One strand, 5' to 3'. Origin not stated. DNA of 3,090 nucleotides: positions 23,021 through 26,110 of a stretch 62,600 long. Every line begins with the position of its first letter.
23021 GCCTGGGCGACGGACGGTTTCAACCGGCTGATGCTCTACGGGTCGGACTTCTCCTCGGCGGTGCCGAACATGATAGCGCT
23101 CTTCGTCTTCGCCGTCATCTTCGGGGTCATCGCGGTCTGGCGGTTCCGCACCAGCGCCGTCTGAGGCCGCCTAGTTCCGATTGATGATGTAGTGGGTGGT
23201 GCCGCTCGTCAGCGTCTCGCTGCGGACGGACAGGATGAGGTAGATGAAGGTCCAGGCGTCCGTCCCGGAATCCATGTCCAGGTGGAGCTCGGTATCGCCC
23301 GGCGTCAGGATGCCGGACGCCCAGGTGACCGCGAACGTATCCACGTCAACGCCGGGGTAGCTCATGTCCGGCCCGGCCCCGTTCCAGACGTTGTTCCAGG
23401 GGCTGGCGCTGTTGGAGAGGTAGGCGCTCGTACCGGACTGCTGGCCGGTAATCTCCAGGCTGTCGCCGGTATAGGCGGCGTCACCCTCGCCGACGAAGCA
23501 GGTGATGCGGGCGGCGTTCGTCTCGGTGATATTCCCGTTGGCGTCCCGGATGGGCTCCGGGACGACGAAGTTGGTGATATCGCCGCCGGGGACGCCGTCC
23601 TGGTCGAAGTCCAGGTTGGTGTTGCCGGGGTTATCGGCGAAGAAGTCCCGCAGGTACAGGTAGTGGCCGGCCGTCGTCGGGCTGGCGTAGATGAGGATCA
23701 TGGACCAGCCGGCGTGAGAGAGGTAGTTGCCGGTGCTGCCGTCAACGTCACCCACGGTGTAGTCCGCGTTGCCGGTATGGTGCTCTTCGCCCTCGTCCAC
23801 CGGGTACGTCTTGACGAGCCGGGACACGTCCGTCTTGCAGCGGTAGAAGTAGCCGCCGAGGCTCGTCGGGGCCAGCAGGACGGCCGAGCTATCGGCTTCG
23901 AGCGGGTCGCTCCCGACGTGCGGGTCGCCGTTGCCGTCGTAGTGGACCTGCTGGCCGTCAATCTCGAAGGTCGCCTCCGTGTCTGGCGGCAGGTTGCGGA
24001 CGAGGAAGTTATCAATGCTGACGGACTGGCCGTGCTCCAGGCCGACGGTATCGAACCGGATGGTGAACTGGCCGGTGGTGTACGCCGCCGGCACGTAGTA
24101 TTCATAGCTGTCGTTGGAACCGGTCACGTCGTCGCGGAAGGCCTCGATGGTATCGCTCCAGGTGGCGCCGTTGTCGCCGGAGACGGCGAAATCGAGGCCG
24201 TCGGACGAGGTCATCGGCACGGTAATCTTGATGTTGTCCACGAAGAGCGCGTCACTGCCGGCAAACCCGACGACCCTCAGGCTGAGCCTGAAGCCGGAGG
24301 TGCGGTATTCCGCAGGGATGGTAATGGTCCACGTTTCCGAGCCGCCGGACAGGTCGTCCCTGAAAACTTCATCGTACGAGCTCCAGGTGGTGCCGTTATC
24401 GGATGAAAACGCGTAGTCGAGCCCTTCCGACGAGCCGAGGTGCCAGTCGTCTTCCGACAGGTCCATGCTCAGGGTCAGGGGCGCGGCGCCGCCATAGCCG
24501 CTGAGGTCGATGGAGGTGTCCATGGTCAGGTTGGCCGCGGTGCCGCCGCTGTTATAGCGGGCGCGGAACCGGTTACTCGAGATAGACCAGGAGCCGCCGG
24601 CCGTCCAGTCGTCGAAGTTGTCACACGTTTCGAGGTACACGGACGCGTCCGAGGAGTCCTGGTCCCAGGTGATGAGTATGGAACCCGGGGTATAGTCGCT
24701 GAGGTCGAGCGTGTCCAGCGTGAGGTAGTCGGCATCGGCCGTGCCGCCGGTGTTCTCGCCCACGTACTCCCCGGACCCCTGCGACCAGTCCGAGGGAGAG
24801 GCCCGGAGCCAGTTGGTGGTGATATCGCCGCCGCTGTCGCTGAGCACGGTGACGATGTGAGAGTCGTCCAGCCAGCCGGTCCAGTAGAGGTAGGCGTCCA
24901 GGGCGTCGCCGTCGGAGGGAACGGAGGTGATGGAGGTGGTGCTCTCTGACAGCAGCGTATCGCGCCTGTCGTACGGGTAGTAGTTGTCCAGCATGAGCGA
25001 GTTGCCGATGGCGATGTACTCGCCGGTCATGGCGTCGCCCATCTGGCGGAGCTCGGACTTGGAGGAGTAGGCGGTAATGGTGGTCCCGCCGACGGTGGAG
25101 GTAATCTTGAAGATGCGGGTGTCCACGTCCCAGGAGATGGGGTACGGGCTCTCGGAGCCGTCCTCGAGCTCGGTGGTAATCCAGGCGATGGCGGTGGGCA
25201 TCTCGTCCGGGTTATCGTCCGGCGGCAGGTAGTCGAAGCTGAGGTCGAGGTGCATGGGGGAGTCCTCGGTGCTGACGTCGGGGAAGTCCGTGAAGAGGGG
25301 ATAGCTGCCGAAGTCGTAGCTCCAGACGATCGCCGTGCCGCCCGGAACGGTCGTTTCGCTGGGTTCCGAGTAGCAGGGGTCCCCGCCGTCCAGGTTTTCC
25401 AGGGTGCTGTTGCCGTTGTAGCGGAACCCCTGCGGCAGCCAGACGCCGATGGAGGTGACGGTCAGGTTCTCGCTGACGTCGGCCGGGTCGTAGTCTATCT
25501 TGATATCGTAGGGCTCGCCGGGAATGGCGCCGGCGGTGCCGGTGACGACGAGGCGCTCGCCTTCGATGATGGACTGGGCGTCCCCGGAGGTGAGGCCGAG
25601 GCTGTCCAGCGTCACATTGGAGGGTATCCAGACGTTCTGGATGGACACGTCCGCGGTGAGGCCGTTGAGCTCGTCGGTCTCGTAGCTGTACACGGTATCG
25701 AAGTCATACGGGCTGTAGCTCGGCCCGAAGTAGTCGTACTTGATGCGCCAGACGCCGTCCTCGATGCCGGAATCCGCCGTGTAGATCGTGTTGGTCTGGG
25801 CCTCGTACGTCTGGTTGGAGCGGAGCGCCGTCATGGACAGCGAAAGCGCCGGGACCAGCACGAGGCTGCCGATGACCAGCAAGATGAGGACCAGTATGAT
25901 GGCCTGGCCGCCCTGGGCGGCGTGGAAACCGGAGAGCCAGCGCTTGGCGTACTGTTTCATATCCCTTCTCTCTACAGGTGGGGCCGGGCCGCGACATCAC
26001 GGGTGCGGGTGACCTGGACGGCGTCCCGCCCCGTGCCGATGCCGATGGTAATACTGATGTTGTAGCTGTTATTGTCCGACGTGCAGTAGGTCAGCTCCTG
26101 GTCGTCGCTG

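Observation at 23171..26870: Orphan pilin-like trio: two prepilin-type proteins plus a 929-aa repeat-rich surface protein, without any assembly genes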

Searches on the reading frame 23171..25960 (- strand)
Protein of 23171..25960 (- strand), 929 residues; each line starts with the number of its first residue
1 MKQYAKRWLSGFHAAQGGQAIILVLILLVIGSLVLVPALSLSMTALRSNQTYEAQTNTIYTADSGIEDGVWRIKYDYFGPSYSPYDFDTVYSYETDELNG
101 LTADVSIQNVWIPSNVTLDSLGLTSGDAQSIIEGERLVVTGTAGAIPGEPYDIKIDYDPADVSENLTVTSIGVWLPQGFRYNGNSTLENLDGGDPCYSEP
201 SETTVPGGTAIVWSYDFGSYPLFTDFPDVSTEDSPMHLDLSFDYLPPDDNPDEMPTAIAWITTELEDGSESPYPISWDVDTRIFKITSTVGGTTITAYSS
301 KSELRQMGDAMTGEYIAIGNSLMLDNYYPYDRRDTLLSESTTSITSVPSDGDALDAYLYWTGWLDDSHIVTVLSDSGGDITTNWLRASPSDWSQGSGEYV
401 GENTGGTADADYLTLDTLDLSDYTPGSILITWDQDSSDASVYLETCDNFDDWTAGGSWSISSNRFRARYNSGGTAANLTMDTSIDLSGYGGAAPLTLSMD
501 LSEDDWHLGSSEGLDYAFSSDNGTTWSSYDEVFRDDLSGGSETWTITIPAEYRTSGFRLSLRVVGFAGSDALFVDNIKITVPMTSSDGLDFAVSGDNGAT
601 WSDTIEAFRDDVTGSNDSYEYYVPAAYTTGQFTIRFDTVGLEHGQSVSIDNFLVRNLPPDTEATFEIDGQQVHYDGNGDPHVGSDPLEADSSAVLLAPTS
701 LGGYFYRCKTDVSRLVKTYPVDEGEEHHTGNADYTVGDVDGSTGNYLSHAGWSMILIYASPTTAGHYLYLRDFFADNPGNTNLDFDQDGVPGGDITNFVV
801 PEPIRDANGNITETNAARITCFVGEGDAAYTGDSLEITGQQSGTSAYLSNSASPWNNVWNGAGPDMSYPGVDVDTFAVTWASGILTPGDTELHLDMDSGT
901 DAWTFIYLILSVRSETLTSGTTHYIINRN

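Call 3: search_protein_families(library=pfam, proteins=[window:23171-25960:-], max_evalue=0.1)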
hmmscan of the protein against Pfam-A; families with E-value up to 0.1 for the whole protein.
window:23171-25960:- (929 aa): 2 families
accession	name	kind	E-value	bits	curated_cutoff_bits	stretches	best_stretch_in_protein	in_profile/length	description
PF21471.3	Reelin_subrepeat-B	-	0.0033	17.7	27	0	513-563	59-108/127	Reelin subrepeat B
PF14341.11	PilX_N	-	0.1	13.1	25.5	0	18-67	2-51/51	PilX N-terminal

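Call 4: search_protein_families(library=ncbifam, proteins=[window:23171-25960:-], max_evalue=0.1)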
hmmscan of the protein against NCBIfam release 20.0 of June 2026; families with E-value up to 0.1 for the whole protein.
window:23171-25960:- (929 aa): 1 family
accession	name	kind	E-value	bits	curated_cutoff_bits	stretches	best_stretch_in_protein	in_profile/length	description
NF051896.1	tapirin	equivalog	0.0023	16.3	600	1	16-68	17-69/660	cellulose-binding protein tapirin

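Call 6: find_homologous_proteins(query=window:23171-25960:-)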
Query window:23171-25960:- (929 aa): 131 proteins with E <= 0.001 among 8000 candidates; the best 120 are listed.
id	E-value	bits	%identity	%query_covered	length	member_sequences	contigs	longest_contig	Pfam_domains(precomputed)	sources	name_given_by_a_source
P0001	0.0e+0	2116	100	100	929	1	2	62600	-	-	-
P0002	0.0e+0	1658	79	100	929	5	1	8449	-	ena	-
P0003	0.0e+0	1612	76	100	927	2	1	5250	-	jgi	jgi:hypothetical protein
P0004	0.0e+0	1560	75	100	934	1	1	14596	-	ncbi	-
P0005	0.0e+0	1535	74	100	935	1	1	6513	-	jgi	jgi:hypothetical protein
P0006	0.0e+0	1407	67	100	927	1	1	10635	PF21471.4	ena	-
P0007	0.0e+0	1134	58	100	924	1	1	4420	-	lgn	-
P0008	0.0e+0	1071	55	99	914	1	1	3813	-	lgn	-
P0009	2.2e-277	941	50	100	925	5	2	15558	-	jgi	jgi:hypothetical protein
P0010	1.5e-272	925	49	100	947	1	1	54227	-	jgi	jgi:hypothetical protein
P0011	1.5e-267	909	48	100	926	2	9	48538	-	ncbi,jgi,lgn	-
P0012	8.1e-267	906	49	100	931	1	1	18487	-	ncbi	-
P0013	1.5e-260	885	48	100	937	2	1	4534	-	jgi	-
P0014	5.2e-257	874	48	100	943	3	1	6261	-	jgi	jgi:hypothetical protein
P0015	6.7e-255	867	48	98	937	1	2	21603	-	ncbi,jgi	-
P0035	1.8e-228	779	44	100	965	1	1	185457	-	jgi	jgi:hypothetical protein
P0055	6.9e-203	695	47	43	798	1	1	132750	-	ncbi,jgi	-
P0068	1.7e-185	637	45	43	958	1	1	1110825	-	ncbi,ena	-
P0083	2.3e-150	521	38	50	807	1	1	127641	-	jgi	jgi:hypothetical protein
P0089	3.3e-141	490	42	44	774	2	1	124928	-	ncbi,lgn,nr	ncbi:MAG: hypothetical protein JW762_02845 [Dehalococcoidales bacterium]|nr:hypothetical protein [De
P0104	7.5e-115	403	38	40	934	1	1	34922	-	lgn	-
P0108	7.6e-100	354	36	46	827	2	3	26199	-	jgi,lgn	-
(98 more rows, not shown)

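Call 7: find_encoding_contigs(protein=P0068, flank=10000, max_places=2)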
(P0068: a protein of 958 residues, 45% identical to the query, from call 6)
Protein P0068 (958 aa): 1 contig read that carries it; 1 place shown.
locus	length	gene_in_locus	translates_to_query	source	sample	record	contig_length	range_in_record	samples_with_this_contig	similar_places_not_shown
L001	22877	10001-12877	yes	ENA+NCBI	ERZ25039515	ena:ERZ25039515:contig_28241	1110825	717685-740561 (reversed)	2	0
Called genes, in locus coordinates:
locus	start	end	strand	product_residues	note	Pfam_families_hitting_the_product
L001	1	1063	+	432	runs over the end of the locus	PF00890:FAD_binding_2 (weak), PF01266:DAO, PF01494:FAD_binding_3, PF03486:HI0933_like, PF05834:Lycopene_cycl (weak), PF12831:FAD_oxidored, PF21162:ETFQO_UQ-bd, PF26311:ETF-QO_FixC_C, +4 more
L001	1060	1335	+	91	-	PF05187:Fer4_ETF_QO (weak), PF12838:Fer4_7 (faint), PF14697:Fer4_21 (faint)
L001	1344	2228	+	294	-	PF01012:ETF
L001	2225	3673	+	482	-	PF13506:Glyco_transf_21 (weak), PF13641:Glyco_tranf_2_3, PF00535:Glycos_transf_2, PF10111:Glyco_tranf_2_2, PF13632:Glyco_trans_2_3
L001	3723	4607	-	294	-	PF09861:Lar_N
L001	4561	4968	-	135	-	PF09861:Lar_N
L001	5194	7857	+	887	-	PF08448:PAS_4, PF00989:PAS, PF08448:PAS_4, PF13426:PAS_9, PF00989:PAS, PF13426:PAS_9, PF00989:PAS, PF08447:PAS_3, +9 more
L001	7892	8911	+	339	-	PF00072:Response_reg, PF13487:HD_5, PF01966:HD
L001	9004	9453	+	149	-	-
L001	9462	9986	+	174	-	PF07963:N_methyl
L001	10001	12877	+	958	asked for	-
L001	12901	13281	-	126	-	PF09719:C_GCAxxG_C_C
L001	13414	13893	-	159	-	PF09719:C_GCAxxG_C_C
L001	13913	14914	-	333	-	PF12698:ABC2_membrane_3, PF12679:ABC2_membrane_2, PF01061:ABC2_membrane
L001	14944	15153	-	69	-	-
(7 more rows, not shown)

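Call 8: find_encoding_contigs(protein=P0035, flank=10000, max_places=2)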
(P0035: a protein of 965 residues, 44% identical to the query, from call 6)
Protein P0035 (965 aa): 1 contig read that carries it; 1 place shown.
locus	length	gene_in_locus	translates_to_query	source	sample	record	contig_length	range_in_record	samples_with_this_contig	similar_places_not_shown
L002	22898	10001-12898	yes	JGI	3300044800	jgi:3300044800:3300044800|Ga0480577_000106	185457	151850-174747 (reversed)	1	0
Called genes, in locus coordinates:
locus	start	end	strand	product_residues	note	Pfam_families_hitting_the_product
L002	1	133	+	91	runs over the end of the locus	PF14697:Fer4_21 (faint), PF12797:Fer4_2 (faint), PF13237:Fer4_10 (weak), PF12838:Fer4_7 (faint)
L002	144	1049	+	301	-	PF01012:ETF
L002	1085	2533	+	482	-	PF13506:Glyco_transf_21 (faint), PF13641:Glyco_tranf_2_3, PF00535:Glycos_transf_2, PF10111:Glyco_tranf_2_2, PF13632:Glyco_trans_2_3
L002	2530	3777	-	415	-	PF09861:Lar_N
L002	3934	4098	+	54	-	-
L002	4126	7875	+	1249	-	PF08447:PAS_3, PF00989:PAS, PF13426:PAS_9, PF00989:PAS, PF08448:PAS_4, PF13426:PAS_9, PF00989:PAS, PF13426:PAS_9, +17 more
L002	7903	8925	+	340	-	PF00072:Response_reg, PF13487:HD_5, PF01966:HD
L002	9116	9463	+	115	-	PF07963:N_methyl (weak)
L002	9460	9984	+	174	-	PF07963:N_methyl (weak)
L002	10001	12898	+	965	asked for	-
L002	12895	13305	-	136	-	PF09719:C_GCAxxG_C_C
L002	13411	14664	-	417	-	PF12679:ABC2_membrane_2, PF12698:ABC2_membrane_3, PF01061:ABC2_membrane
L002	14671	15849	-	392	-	PF12679:ABC2_membrane_2, PF12698:ABC2_membrane_3, PF01061:ABC2_membrane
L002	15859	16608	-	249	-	PF00005:ABC_tran, PF13304:AAA_21 (weak)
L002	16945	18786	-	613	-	PF02730:AFOR_N, PF01314:AFOR_C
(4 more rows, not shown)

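Call 9: find_encoding_contigs(protein=P0083, flank=10000, max_places=1)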
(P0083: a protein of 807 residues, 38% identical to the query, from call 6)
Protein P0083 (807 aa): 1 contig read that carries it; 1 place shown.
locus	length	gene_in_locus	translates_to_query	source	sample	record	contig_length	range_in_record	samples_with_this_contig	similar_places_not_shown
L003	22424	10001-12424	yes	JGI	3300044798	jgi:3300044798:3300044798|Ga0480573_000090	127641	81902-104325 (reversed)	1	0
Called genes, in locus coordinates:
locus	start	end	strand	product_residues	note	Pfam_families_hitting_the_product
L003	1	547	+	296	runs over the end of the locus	PF01012:ETF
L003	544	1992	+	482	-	PF13641:Glyco_tranf_2_3, PF00535:Glycos_transf_2, PF10111:Glyco_tranf_2_2, PF13632:Glyco_trans_2_3 (weak)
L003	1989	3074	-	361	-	PF09861:Lar_N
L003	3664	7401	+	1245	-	PF08447:PAS_3, PF00989:PAS, PF08448:PAS_4, PF13426:PAS_9, PF00989:PAS, PF13426:PAS_9, PF00989:PAS, PF08448:PAS_4, +20 more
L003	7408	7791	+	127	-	PF00072:Response_reg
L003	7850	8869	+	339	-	PF00072:Response_reg, PF13487:HD_5, PF01966:HD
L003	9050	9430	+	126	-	PF07963:N_methyl (weak)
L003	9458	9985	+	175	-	-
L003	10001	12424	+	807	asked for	-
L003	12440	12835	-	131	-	PF09719:C_GCAxxG_C_C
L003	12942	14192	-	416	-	PF12679:ABC2_membrane_2, PF12698:ABC2_membrane_3, PF01061:ABC2_membrane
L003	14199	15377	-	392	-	PF12679:ABC2_membrane_2, PF12698:ABC2_membrane_3, PF01061:ABC2_membrane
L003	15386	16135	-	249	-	PF00005:ABC_tran, PF13304:AAA_21 (weak)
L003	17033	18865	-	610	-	PF02730:AFOR_N, PF01314:AFOR_C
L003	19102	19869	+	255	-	PF00106:adh_short, PF08659:KR (weak), PF13561:adh_short_C2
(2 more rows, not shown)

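Call 10: find_encoding_contigs(protein=P0089, flank=10000, max_places=1)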
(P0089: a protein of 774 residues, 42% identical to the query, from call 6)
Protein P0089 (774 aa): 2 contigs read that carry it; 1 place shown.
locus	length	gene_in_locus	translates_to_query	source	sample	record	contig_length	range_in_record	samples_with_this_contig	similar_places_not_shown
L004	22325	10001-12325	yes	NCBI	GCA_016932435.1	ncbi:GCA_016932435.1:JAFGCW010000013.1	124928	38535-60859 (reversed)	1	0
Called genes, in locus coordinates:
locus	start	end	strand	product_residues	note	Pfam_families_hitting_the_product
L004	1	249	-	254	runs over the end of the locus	PF03848:TehB (weak), PF13489:Methyltransf_23 (weak), PF07021:MetW (weak), PF08241:Methyltransf_11, PF08242:Methyltransf_12 (weak), PF13649:Methyltransf_25, PF13847:Methyltransf_31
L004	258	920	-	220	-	PF01487:DHquinase_I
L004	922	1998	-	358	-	PF00465:Fe-ADH (weak), PF13685:Fe-ADH_2, PF01761:DHQ_synthase, PF24621:DHQS_C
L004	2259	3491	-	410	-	PF05977:MFS_3, PF07690:MFS_1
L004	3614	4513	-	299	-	PF10988:DUF2807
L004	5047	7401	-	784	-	-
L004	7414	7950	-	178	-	PF07963:N_methyl (weak)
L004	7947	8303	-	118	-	-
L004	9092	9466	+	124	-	PF07963:N_methyl (weak)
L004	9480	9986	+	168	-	PF07963:N_methyl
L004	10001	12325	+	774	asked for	-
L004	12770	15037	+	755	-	-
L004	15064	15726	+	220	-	PF10061:DUF2299, PF12773:DZR (faint), PF13240:Zn_Ribbon_1, PF13248:Zn_ribbon_3 (faint)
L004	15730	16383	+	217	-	PF13248:Zn_ribbon_3 (faint), PF24460:DUF7575 (faint), PF24463:DUF7577 (faint), PF12773:DZR, PF13240:Zn_Ribbon_1 (weak)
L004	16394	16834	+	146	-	PF12773:DZR, PF13248:Zn_ribbon_3 (faint), PF13240:Zn_Ribbon_1 (weak)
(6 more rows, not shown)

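Call 11: find_encoding_contigs(protein=P0055, flank=10000, max_places=1)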
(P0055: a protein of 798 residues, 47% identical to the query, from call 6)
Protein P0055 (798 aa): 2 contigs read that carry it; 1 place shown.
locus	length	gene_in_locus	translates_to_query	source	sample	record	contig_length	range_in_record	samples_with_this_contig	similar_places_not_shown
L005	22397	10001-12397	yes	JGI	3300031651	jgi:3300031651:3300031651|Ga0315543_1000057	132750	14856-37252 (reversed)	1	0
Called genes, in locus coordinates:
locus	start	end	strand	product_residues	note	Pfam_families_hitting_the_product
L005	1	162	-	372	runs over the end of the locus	PF08240:ADH_N, PF16912:Glu_dehyd_C (weak), PF00107:ADH_zinc_N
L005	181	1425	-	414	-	PF09861:Lar_N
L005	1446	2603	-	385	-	PF04295:GD_AH_second, PF20629:GD_AH_C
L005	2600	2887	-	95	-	PF08666:SAF (weak)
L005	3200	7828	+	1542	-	PF00672:HAMP, PF00989:PAS, PF08448:PAS_4, PF13426:PAS_9, PF13185:GAF_2, PF00989:PAS, PF13426:PAS_9, PF00989:PAS, +11 more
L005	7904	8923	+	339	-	PF00072:Response_reg, PF13487:HD_5, PF01966:HD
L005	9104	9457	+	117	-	PF07963:N_methyl (weak)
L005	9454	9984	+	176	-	PF07963:N_methyl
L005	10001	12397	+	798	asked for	-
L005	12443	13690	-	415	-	PF12679:ABC2_membrane_2, PF12698:ABC2_membrane_3, PF01061:ABC2_membrane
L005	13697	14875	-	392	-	PF12679:ABC2_membrane_2, PF12698:ABC2_membrane_3, PF01061:ABC2_membrane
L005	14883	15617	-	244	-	PF00005:ABC_tran, PF13304:AAA_21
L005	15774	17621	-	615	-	PF02730:AFOR_N, PF01314:AFOR_C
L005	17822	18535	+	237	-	PF01144:CoA_trans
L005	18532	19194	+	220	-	PF01144:CoA_trans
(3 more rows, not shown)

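Call 23: search_solved_structures(query=A1, max_evalue=1, show_alignments=2)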
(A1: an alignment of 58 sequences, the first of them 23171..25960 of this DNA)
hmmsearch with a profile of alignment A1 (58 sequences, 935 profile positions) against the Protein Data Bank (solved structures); distinct sequences matched with E-value up to 1: 2.
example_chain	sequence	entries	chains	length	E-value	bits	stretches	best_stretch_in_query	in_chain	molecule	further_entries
7esn_A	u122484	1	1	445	0.017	16.4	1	388-545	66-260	L-Rhamnose-alpha-1,4-D-glucuronate lyase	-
7lyu_A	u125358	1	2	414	0.064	14.5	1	511-604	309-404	Reelin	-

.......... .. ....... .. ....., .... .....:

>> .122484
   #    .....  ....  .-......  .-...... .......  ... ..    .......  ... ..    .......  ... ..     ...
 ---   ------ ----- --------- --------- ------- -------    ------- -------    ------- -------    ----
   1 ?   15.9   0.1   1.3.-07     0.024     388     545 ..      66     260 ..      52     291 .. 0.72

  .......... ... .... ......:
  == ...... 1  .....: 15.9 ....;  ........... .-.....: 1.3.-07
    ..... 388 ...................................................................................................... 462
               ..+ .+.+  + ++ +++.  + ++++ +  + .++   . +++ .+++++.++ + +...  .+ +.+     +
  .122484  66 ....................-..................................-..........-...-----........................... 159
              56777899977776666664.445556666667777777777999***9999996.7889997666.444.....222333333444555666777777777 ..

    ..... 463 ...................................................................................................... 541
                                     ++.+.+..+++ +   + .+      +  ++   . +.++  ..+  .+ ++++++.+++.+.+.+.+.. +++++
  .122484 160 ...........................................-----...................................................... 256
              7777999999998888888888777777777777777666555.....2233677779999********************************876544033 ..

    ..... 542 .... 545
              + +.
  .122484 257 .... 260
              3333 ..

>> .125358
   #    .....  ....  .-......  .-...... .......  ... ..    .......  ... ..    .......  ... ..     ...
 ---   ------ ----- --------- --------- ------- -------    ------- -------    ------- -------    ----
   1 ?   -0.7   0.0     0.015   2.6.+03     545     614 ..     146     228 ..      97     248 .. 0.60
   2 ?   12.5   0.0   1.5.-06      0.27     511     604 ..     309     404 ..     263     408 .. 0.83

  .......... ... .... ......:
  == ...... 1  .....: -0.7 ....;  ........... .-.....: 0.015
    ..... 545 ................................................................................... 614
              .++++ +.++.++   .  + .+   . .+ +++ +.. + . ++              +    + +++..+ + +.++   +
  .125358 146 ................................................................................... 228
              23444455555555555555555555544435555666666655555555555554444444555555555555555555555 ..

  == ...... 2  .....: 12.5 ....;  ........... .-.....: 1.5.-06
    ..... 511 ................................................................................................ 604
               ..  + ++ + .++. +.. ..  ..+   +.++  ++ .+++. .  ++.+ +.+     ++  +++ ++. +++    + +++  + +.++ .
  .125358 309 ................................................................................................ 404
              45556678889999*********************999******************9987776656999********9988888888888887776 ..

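Call 31: find_encoding_contigs(protein=P0104, flank=10000, max_places=1)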
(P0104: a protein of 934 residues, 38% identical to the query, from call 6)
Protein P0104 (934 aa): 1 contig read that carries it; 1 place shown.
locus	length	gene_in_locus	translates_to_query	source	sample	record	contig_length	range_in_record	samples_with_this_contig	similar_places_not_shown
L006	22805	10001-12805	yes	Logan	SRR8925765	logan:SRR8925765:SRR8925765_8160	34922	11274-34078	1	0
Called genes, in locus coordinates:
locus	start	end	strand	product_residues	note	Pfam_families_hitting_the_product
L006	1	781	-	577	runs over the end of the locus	PF00111:Fer2, PF13510:Fer2_4, PF10588:NADH-G_4Fe-4S_3, PF12838:Fer4_7 (weak), PF14697:Fer4_21 (weak), PF22117:Fer4_Nqo3, PF02906:Fe_hyd_lg_C, PF02256:Fe_hyd_SSU, +2 more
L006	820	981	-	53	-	-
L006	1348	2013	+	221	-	PF00072:Response_reg, PF00196:GerE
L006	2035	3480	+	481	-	PF00989:PAS, PF08448:PAS_4 (weak), PF13426:PAS_9, PF08447:PAS_3, PF07730:HisKA_3, PF02518:HATPase_c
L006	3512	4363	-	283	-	PF07848:PaaX, PF20803:PaaX_M, PF08223:PaaX_C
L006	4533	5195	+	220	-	PF10050:DUF2284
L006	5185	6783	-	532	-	PF12860:PAS_7, PF00512:HisKA, PF02518:HATPase_c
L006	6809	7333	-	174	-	PF14662:KASH_CCD (weak)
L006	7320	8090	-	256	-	PF00142:Fer4_NifH, PF01656:CbiA, PF02374:ArsA_ATPase (weak), PF06564:CBP_BcsQ, PF09140:MipZ, PF10609:ParA (weak), PF13614:AAA_31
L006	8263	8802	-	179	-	PF22381:Staph_reg_Sar_Rot (faint), PF01047:MarR, PF12802:MarR_2, PF13463:HTH_27 (weak)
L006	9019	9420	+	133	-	PF07963:N_methyl (weak)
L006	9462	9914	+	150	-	-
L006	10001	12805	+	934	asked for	-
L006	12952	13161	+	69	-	PF12728:HTH_17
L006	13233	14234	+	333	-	-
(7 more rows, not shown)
